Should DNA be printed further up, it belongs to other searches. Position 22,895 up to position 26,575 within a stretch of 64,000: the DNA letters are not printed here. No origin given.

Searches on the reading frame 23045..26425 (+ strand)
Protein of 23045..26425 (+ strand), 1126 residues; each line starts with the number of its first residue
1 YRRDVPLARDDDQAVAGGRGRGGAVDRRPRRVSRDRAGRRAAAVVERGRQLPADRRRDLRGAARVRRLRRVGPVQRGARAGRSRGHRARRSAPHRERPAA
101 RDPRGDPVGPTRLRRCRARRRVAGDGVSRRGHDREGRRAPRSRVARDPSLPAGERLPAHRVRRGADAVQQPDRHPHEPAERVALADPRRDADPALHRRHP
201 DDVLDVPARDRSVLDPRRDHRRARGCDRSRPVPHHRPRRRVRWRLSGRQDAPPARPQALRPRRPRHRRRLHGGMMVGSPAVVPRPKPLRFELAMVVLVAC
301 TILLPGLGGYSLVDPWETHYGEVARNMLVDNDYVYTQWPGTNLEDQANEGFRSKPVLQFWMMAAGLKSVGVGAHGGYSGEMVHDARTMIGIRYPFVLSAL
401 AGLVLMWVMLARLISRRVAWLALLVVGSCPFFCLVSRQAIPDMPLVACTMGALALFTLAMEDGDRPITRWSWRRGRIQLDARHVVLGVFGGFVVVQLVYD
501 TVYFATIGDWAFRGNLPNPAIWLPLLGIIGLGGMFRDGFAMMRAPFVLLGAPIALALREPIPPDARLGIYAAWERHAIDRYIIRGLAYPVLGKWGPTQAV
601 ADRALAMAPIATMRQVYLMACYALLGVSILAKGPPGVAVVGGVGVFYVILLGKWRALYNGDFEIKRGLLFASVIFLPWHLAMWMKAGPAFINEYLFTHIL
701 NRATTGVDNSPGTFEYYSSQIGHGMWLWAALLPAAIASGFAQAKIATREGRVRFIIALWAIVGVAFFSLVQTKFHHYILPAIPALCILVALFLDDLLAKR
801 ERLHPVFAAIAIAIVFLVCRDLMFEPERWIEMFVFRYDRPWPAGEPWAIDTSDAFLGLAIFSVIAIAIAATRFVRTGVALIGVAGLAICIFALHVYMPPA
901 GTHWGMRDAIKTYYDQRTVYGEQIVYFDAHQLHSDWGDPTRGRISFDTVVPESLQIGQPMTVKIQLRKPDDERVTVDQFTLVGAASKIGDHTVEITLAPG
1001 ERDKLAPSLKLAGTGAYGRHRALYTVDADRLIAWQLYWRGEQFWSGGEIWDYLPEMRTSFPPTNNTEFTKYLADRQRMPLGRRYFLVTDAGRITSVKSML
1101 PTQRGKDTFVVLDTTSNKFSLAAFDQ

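Call 54: search_protein_families(library=pfam, proteins=[window:23045-26425:+], max_evalue=0.00001)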
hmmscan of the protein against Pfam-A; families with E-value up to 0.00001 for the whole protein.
window:23045-26425:+ (1126 aa): 1 family
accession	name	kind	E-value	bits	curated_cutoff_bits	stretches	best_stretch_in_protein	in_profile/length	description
PF13231.12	PMT_2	-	1.6e-07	32.1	26.1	1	387-464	20-97/160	Dolichyl-phosphate-mannose-protein mannosyltransferase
